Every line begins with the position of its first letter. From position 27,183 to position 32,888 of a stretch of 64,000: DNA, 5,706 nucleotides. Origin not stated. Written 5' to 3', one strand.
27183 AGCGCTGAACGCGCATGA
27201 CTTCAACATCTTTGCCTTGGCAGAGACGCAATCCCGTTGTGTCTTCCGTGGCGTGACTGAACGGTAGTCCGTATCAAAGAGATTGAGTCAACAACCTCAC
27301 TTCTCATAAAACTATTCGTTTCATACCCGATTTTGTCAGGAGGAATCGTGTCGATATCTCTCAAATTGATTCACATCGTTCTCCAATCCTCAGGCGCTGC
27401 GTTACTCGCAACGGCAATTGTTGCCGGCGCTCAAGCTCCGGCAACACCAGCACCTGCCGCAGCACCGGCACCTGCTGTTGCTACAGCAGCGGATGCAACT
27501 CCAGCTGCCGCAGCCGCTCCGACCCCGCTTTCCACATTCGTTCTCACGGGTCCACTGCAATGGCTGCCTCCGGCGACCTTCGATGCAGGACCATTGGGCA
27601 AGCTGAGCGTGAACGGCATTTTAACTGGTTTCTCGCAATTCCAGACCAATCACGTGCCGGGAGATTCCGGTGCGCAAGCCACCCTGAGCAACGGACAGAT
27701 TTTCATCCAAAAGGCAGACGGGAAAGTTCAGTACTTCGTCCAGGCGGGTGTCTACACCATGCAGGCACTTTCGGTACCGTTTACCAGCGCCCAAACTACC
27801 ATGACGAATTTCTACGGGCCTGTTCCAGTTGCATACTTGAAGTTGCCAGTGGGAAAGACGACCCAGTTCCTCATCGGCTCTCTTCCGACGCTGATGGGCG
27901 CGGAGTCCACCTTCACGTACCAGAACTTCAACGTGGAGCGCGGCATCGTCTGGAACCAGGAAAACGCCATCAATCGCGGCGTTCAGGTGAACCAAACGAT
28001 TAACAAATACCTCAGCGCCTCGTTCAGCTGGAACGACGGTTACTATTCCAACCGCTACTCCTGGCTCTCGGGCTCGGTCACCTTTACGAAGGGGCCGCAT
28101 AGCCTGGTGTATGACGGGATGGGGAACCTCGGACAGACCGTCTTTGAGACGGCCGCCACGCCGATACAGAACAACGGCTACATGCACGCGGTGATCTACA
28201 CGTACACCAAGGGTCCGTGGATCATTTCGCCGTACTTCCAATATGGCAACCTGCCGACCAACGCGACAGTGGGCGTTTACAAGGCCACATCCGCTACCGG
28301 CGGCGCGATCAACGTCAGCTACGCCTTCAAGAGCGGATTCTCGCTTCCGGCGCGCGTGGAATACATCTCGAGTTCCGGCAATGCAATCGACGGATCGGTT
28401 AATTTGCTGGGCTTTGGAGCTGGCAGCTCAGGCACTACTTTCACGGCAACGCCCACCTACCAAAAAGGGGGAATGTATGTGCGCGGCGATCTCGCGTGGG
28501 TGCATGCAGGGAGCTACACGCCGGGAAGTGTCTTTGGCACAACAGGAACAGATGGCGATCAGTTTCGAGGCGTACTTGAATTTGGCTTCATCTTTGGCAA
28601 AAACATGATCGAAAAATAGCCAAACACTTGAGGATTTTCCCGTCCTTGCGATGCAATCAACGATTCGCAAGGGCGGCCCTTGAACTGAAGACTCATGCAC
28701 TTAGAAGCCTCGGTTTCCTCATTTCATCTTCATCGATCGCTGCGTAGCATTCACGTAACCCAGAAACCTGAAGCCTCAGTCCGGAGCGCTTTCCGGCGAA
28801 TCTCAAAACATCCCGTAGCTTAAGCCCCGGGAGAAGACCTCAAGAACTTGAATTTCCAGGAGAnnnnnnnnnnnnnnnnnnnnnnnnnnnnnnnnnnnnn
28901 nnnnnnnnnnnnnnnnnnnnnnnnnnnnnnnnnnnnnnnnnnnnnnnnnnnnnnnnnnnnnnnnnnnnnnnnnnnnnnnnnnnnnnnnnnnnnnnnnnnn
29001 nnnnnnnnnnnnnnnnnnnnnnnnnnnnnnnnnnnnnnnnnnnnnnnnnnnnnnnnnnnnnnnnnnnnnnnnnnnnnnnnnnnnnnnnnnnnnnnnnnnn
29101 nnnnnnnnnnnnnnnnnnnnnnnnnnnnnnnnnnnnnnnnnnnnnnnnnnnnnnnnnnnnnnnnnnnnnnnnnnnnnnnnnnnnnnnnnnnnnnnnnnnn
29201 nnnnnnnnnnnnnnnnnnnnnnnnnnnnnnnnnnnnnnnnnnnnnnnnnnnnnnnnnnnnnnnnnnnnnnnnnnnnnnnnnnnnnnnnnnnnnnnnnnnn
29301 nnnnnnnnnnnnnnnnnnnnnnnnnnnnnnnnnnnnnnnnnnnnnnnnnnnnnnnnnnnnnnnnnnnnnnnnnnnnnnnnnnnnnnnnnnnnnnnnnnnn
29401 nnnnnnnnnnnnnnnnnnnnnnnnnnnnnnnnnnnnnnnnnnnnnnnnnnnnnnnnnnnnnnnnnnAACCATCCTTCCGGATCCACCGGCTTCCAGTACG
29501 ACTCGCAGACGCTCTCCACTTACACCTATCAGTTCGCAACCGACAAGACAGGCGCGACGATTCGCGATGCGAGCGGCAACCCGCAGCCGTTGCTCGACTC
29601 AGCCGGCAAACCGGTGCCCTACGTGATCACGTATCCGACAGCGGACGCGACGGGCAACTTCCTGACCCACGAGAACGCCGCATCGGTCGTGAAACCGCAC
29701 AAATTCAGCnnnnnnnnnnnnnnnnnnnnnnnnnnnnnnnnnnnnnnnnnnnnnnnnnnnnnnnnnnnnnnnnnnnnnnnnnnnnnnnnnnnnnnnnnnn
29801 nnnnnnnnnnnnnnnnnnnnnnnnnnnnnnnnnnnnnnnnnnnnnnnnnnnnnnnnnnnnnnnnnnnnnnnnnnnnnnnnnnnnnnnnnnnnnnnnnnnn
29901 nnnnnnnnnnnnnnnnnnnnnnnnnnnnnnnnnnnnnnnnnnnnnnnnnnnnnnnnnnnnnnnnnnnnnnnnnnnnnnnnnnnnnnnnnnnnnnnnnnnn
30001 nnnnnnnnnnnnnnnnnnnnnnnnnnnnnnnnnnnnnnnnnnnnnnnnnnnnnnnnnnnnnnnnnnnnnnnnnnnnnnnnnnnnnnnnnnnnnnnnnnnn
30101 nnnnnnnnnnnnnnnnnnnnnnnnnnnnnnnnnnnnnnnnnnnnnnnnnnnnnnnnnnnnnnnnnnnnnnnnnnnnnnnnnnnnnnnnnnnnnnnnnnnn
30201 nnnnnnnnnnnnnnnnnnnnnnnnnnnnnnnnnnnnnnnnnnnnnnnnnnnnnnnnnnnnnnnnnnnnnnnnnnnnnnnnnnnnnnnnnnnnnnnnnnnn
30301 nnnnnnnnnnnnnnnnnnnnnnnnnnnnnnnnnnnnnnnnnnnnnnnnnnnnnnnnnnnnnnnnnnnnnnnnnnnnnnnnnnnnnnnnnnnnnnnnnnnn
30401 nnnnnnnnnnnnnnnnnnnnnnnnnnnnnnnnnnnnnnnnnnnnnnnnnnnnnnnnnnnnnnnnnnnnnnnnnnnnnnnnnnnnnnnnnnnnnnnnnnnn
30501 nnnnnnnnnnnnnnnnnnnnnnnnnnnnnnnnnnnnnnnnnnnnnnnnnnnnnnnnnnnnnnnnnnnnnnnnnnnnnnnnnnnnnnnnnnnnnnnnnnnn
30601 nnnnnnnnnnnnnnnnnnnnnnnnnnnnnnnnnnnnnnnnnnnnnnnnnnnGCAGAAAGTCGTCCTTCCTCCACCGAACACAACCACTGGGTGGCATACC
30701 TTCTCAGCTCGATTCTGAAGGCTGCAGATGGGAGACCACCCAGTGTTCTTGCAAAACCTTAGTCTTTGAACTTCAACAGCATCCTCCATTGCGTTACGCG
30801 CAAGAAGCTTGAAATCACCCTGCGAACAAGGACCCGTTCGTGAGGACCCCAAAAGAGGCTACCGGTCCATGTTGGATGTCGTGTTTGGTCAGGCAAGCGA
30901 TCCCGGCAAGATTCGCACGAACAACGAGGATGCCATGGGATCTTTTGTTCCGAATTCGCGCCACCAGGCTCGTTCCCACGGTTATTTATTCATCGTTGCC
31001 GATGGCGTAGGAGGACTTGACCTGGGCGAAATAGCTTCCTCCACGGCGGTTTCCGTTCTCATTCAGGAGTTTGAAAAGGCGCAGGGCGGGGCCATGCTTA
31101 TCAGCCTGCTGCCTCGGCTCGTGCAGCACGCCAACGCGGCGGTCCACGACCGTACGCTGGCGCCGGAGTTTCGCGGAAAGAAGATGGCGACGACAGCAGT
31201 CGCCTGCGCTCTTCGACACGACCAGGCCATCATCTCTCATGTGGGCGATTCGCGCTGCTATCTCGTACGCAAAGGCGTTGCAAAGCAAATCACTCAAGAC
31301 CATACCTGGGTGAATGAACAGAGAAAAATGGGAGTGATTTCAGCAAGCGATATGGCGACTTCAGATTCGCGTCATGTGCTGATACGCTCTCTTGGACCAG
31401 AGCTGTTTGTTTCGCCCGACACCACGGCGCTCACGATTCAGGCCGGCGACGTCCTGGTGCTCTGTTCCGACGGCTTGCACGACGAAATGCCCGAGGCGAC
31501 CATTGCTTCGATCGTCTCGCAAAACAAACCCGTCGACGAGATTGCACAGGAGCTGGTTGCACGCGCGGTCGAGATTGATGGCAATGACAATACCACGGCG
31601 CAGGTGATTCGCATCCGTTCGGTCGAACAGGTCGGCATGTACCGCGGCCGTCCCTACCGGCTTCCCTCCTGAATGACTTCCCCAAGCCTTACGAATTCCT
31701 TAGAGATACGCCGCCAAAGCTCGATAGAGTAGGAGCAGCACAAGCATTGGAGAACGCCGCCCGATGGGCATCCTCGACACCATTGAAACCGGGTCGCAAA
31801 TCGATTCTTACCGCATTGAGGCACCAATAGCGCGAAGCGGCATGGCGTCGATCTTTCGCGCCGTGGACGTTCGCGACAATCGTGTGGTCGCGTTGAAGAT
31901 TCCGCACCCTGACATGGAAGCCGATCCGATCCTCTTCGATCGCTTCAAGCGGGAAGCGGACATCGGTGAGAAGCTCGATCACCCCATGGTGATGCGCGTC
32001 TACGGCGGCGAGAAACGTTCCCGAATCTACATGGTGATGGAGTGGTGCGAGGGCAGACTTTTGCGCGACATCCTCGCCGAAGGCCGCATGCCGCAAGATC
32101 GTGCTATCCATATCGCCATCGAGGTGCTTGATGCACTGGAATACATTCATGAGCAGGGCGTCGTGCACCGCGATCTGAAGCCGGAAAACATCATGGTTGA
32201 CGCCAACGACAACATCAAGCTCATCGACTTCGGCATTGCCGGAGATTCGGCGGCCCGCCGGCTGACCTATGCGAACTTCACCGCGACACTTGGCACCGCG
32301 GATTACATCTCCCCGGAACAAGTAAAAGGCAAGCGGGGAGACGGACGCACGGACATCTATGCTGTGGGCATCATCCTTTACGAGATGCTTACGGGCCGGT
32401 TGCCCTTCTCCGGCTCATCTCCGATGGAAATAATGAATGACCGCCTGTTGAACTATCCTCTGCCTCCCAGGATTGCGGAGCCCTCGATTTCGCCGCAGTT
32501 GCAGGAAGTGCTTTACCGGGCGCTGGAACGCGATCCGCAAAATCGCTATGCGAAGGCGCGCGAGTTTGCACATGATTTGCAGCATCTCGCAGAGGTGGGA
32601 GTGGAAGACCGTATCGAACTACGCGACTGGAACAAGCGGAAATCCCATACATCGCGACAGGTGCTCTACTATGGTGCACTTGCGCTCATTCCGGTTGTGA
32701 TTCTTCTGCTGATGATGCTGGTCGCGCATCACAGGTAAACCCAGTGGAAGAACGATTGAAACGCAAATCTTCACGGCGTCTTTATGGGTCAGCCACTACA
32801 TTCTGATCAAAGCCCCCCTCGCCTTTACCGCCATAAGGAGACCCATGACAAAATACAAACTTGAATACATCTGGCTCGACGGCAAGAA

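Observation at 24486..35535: Pump-less KdpD/KdpE-like two-component system facing a porin-APC permease-PP2C-kinase-glnII-glnA operon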

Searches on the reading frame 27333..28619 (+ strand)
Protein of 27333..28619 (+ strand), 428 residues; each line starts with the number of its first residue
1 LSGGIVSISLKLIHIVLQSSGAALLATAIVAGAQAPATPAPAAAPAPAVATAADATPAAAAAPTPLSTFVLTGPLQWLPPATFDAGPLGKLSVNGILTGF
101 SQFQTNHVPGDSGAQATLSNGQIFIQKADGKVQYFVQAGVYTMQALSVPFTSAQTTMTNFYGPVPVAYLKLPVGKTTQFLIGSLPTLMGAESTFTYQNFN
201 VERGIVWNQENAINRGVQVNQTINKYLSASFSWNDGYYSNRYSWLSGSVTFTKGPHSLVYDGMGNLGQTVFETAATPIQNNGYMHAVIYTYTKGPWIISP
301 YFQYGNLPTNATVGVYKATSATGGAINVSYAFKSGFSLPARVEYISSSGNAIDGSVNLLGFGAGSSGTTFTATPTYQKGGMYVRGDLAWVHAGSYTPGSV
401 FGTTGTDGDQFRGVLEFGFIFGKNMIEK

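Call 3: search_protein_families(library=pfam, proteins=[window:27333-28619:+])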
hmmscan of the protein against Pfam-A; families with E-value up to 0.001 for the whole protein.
window:27333-28619:+ (428 aa): 1 family
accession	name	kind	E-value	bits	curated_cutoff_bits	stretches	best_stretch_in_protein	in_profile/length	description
PF07642.17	BBP2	-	1.2e-52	179.7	26.2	1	91-421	2-339/339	Putative beta-barrel porin-2, OmpL-like. bbp2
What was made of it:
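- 27333..28619 (+): Outer-membrane beta-barrel porin of the BBP2 (OmpL-like) family. The probable true start is GTG 27348, after the AGGAGG ribosome-binding site. Pfam BBP2 1.2e-52 (call 3).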

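Call 4: search_protein_families(library=ncbifam, proteins=[window:27333-28619:+])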
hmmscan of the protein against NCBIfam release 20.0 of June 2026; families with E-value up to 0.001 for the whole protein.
window:27333-28619:+ (428 aa): 0 families

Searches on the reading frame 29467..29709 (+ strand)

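Call 56: search_protein_families(library=pfam, proteins=[window:29467-29709:+], max_evalue=10)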
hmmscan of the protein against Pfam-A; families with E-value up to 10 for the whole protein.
seq(81 aa): 1 family
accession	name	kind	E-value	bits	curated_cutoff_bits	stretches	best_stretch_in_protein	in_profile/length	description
PF21944.1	Hemotin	-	0.23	11.7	27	1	16-43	21-48/74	Hemotin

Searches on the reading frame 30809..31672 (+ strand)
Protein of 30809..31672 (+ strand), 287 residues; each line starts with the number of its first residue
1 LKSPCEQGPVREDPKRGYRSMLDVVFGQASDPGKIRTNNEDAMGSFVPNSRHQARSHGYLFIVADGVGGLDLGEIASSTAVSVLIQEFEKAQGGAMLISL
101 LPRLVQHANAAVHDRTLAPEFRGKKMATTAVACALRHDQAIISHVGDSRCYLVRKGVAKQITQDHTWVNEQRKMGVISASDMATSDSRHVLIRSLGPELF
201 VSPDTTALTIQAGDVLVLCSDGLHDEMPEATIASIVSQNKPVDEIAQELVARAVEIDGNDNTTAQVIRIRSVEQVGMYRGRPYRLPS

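Call 3: search_protein_families(library=pfam, proteins=[window:30809-31672:+])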
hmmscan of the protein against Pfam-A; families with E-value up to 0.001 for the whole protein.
window:30809-31672:+ (287 aa): 3 families
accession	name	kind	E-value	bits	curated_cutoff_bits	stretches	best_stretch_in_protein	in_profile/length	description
PF00481.26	PP2C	-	9.1e-19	68.6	20.3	2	35-170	11-145/255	Protein phosphatase 2C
PF13672.11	PP2C_2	-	2.6e-13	50.5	24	1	38-228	11-179/209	Protein phosphatase 2C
PF07228.17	SpoIIE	-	3.3e-06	27.6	25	1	57-262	3-184/192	Stage II sporulation protein E (SpoIIE)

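Call 4: search_protein_families(library=ncbifam, proteins=[window:30809-31672:+])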
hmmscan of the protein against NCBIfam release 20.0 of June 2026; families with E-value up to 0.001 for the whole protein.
window:30809-31672:+ (287 aa): 2 families
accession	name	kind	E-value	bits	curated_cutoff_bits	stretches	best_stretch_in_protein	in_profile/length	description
NF033484.1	Stp1_PP2C_phos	equivalog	2.8e-60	203.7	230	1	30-267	2-231/232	Stp1/IreP family PP2C-type Ser/Thr phosphatase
NF011149.0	PRK14559.1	equivalog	1.6e-30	106.5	374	1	29-271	377-633/642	serine/threonine phosphatase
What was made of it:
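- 30809..31672 (+): PP2C-type Ser/Thr phosphatase (287 aa, cytoplasmic). NCBIfam Stp1/IreP family 203.7 bits against a cut-off of 230 (calls 3, 4).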

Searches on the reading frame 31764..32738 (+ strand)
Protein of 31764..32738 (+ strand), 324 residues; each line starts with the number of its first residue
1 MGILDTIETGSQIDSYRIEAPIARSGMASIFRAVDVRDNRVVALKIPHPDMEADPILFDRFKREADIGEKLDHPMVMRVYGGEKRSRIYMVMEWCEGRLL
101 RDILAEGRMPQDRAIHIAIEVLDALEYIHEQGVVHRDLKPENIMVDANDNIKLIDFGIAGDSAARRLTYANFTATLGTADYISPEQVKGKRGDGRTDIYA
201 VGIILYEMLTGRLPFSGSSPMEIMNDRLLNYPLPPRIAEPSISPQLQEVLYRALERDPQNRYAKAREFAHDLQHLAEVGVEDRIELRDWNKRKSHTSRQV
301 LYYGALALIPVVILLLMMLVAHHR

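Call 3: search_protein_families(library=pfam, proteins=[window:31764-32738:+])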
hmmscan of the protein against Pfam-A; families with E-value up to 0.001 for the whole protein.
window:31764-32738:+ (324 aa): 6 families
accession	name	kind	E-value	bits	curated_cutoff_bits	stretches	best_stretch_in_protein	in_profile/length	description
PF00069.31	Pkinase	-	2.7e-51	174.9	31.7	1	26-264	11-254/263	Protein kinase domain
PF07714.23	PK_Tyr_Ser-Thr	-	6.3e-32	111.3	23.1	1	37-262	26-249/258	Protein tyrosine and serine/threonine kinase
PF03109.22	ABC1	-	1.1e-12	48.1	22.9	1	70-176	129-232/244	ABC1 atypical kinase-like domain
PF01636.29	APH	-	7.8e-07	29.5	23.2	1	130-160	167-198/239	Phosphotransferase enzyme family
PF07387.17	Seadorna_VP7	-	0.00056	19.5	20.3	1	112-157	141-188/308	Seadornavirus VP7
PF19974.5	TCAD9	-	0.00086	19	40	0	120-157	286-322/429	Ternary complex associated domain 9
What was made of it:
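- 31764..32738 (+): Hanks-type Ser/Thr kinase (324 aa). It is tail-anchored by a single C-terminal transmembrane helix (residues 303-321) and has no extracellular domain. Pfam Pkinase 2.7e-51 (call 3).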

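Call 4: search_protein_families(library=ncbifam, proteins=[window:31764-32738:+])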
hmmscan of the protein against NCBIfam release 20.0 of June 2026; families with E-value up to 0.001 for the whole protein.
window:31764-32738:+ (324 aa): 22 families
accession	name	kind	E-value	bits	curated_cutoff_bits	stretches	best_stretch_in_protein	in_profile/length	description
NF033483.0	PknB_PASTA_kin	equivalog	8.3e-90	302.4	450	1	16-286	9-279/563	Stk1 family PASTA domain-containing Ser/Thr kinase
NF047741.1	antiphage_MADS6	equivalog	2.6e-54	184.8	460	2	83-287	268-472/612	methylation-associated defense system protein kinase MAD6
NF052427.1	StpK7MSMEG_1200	equivalog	7.3e-54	183.3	900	1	13-312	6-310/601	serine/threonine protein kinase StpK7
TIGR03903.1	TOMM_kin_cyc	equivalog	5.4e-45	153.7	705.75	1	41-286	5-258/1267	TOMM system kinase/cyclase fusion protein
NF009651.0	PRK13184.1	equivalog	4.2e-40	137.5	839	1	14-274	2-289/932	serine/threonine-protein kinase PknD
NF038150.1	lanthi_synth_IV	equivalog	1.8e-30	106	650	1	14-284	189-460/851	class IV lanthionine synthetase LanL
NF033442.0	BREX_PglW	equivalog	3.6e-25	87.9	990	1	39-269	538-763/1391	BREX system serine/threonine kinase PglW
NF053615.1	SerThrKinAfsKStmc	equivalog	7.8e-24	84.3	1300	1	24-224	23-222/809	protein serine/threonine kinase AfsK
NF038151.1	lanthi_synth_III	equivalog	1e-17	63.8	575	1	11-211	218-425/833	class III lanthionine synthetase LanKC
NF043056.1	T4SS_LegK1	equivalog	3.3e-14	52.4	550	1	84-207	150-282/516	Dot/Icm T4SS effector kinase LegK1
TIGR01982.1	UbiB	equivalog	6.3e-11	41.5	487.55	1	84-162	228-306/436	2-polyprenylphenol 6-hydroxylase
TIGR03724.2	arch_bud32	equivalog_domain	4.2e-09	36.2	125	1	74-162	58-134/193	KEOPS complex kinase/ATPase Bud32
NF058632.1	SerThrKinPrkT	equivalog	1.2e-08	34.3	280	1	85-210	92-209/322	serine/threonine protein kinase PrkT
NF011464.0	PRK14879.1-7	equivalog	1.3e-08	34.8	246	1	78-160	72-150/221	Kae1-associated kinase Bud32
NF011463.0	PRK14879.1-4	equivalog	1.7e-08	34.2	188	1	89-160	94-161/237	Kae1-associated kinase Bud32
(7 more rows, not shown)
